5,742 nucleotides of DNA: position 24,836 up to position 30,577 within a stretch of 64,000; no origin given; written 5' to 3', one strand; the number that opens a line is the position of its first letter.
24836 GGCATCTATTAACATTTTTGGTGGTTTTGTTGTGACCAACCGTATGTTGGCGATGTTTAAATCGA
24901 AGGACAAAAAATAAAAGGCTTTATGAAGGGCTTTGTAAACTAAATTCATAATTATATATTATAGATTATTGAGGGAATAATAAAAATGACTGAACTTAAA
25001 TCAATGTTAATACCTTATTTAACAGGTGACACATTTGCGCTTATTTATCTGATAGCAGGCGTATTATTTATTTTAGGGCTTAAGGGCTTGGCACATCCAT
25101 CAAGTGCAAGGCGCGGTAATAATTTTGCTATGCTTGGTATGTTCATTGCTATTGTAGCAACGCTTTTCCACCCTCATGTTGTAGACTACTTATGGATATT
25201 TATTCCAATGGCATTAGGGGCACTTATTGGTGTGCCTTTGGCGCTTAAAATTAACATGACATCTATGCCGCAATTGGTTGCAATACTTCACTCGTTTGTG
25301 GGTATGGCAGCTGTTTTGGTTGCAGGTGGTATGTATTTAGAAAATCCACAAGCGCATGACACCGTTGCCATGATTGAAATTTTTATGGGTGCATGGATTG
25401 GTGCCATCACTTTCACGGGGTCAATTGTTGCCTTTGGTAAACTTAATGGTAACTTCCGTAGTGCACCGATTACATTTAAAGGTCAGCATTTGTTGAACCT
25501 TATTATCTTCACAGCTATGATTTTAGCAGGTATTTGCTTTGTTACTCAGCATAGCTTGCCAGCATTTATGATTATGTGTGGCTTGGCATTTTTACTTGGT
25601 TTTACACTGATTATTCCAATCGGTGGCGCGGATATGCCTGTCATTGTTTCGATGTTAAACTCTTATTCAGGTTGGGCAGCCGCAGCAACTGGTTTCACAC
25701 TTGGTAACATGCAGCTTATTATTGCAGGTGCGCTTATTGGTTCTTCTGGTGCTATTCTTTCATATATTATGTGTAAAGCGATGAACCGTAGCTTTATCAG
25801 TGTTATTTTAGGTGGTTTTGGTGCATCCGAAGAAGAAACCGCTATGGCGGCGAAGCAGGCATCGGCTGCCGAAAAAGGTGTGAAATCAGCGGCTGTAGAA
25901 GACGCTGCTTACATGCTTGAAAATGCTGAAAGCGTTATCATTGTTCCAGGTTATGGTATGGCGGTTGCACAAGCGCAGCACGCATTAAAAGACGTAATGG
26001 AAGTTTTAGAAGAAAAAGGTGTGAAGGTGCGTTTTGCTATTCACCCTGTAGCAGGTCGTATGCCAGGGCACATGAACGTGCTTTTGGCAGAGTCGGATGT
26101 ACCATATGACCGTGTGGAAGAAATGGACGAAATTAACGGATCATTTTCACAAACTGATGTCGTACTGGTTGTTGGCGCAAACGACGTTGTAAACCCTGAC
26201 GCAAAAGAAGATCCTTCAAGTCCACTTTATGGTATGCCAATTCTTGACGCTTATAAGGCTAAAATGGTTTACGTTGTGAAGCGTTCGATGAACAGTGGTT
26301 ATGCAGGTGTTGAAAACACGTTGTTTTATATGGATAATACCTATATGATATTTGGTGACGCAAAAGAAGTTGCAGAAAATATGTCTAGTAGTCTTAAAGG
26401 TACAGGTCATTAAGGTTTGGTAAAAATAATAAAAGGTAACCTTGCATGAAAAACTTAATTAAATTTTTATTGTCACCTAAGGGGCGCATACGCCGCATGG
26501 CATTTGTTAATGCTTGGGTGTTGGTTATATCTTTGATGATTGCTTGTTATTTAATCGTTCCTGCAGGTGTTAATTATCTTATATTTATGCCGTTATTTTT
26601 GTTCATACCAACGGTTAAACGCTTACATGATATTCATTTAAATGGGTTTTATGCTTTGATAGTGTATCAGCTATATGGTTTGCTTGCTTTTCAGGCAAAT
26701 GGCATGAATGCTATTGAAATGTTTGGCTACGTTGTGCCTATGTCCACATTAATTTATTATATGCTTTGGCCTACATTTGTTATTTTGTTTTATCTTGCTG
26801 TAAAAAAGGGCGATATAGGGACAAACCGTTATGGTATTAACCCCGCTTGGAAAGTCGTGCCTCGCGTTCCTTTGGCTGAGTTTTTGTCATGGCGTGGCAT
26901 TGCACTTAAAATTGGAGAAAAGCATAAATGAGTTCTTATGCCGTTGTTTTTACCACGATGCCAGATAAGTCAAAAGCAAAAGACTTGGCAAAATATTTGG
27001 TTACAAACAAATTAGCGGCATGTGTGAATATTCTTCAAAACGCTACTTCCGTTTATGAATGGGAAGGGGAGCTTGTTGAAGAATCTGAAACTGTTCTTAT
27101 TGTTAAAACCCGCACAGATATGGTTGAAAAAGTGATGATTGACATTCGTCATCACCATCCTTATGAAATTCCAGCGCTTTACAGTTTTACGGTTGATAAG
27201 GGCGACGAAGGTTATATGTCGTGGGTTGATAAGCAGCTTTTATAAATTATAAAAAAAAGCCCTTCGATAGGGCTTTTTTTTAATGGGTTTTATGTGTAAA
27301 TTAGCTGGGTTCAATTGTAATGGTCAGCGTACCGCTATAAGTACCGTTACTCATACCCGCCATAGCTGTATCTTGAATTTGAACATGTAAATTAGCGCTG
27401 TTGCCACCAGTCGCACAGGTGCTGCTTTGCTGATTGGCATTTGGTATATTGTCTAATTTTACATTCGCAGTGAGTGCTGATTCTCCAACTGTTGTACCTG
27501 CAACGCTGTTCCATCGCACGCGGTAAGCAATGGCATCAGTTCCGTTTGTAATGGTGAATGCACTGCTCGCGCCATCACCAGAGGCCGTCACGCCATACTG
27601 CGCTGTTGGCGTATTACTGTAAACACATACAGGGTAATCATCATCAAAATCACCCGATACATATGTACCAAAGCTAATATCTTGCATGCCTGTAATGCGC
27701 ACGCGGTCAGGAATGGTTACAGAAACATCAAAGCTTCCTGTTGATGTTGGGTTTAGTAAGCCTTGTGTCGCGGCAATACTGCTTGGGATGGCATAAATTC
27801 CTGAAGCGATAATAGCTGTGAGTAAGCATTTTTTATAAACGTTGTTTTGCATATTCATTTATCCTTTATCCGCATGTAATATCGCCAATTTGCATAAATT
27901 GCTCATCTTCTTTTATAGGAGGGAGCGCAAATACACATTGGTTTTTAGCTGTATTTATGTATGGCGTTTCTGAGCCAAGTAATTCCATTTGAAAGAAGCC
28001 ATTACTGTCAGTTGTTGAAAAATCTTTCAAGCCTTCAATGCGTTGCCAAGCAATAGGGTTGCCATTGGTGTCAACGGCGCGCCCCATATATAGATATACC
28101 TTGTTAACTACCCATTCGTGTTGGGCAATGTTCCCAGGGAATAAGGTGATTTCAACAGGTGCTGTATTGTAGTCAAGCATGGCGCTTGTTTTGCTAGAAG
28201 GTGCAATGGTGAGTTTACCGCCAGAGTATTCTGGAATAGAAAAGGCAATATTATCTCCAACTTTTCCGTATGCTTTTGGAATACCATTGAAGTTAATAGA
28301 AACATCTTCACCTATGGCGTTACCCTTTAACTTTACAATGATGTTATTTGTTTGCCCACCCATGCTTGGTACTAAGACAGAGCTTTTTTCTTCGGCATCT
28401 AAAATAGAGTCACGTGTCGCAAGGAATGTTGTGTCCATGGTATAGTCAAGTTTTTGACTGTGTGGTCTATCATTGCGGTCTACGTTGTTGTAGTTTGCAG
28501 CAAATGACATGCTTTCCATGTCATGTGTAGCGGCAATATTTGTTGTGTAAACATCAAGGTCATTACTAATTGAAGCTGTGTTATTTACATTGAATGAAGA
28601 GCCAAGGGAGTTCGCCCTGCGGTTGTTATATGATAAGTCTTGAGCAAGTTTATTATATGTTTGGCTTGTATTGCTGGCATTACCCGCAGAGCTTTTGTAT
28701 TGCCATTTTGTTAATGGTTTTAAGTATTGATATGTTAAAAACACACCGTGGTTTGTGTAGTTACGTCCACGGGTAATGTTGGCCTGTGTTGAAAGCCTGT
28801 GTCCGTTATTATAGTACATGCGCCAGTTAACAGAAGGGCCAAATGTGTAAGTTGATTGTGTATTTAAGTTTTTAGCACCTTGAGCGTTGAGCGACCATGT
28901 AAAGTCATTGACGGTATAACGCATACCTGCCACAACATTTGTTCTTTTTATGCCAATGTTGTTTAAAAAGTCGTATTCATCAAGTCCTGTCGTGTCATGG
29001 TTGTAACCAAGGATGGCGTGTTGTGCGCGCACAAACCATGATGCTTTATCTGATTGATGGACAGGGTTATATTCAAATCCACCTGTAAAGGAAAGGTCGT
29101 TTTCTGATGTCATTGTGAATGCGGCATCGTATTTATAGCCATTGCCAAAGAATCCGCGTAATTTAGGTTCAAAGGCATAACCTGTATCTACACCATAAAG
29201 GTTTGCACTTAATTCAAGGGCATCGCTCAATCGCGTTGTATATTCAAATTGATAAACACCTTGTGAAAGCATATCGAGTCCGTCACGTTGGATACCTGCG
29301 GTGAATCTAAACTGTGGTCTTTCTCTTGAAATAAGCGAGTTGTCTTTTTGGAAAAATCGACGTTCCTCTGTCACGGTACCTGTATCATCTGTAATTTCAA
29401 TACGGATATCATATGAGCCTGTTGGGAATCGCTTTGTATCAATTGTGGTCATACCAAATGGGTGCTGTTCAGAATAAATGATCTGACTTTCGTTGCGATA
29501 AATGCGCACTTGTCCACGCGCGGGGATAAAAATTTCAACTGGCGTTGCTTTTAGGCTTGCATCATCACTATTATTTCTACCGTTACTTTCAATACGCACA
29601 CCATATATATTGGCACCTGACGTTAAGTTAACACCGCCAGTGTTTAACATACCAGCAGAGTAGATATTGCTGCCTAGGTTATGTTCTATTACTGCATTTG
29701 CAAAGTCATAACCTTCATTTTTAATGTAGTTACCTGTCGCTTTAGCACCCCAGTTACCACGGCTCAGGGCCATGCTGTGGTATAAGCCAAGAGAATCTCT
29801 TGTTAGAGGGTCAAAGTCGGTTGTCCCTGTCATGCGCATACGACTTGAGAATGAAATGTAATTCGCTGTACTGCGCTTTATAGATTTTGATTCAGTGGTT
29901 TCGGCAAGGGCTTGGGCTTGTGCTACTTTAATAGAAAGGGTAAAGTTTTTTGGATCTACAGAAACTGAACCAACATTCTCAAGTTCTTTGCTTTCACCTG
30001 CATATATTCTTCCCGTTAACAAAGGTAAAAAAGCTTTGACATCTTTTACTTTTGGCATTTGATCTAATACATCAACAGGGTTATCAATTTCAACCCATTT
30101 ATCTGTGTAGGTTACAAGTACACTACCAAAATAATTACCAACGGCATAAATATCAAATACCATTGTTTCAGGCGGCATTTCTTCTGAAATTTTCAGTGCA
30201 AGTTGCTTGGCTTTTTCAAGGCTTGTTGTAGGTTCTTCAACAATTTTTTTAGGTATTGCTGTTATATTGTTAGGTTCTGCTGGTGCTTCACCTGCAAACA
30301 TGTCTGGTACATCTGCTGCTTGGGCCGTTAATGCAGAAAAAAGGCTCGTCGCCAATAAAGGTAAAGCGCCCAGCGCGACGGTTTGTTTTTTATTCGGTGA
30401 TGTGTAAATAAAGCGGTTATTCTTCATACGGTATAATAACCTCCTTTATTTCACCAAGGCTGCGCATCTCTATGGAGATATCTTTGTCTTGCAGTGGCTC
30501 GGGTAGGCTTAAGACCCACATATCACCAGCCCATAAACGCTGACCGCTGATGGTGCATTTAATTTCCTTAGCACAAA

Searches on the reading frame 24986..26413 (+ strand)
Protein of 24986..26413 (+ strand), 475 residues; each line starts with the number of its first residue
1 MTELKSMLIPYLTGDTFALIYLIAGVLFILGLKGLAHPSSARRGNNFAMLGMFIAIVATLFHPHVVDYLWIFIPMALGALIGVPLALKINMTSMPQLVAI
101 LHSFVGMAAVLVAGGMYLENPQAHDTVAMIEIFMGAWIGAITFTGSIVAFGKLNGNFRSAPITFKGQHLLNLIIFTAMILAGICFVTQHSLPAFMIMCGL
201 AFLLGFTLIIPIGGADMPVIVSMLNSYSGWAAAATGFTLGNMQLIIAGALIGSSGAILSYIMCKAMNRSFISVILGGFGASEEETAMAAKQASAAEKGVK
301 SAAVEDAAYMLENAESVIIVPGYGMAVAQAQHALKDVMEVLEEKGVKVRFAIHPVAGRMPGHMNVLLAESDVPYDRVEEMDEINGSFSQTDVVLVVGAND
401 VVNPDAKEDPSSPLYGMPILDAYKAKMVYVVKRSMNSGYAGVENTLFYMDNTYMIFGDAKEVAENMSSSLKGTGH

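Call 82: search_protein_families(library=pfam, proteins=[window:24986-26413:+], max_evalue=0.00001)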
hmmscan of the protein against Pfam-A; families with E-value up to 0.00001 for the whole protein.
window:24986-26413:+ (475 aa): 1 family
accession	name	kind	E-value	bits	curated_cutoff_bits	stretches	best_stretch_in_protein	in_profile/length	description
PF02233.22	PNTB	-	4.1e-194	646.2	31.7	1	19-467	3-454/456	NAD(P) transhydrogenase beta subunit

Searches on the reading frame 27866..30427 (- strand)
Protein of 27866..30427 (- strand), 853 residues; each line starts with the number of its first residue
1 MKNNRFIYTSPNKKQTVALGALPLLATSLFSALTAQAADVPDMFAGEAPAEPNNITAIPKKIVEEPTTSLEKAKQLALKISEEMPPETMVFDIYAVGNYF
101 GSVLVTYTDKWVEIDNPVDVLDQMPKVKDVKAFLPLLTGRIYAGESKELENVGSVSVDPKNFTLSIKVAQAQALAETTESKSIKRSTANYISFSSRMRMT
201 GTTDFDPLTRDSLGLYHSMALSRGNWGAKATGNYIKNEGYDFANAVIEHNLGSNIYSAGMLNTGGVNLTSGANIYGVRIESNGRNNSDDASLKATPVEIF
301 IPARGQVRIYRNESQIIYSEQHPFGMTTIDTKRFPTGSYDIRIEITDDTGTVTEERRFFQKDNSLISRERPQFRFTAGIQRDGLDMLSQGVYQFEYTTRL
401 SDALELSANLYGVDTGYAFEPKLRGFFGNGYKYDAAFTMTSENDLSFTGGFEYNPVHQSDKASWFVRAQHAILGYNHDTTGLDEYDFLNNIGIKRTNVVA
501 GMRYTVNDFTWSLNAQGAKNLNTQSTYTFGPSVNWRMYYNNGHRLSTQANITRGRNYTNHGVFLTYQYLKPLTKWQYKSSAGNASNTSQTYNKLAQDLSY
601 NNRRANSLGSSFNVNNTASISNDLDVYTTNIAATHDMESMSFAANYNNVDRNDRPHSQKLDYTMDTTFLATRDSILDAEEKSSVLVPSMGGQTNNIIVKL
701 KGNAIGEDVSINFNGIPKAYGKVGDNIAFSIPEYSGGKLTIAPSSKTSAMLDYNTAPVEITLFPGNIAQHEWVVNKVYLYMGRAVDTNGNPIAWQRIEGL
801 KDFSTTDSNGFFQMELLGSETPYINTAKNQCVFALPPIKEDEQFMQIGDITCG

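Call 82: search_protein_families(library=pfam, proteins=[window:27866-30427:-], max_evalue=0.00001)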
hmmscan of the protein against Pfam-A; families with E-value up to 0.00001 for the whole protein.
window:27866-30427:- (853 aa): 2 families
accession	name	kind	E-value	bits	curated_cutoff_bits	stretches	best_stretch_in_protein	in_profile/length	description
PF16967.11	TcfC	-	1.1e-16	60.6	29.4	1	294-360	2-67/68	E-set like domain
PF15976.11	CooC_C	-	1.7e-12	47.6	29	1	762-852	1-92/93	CS1-pili formation C-terminal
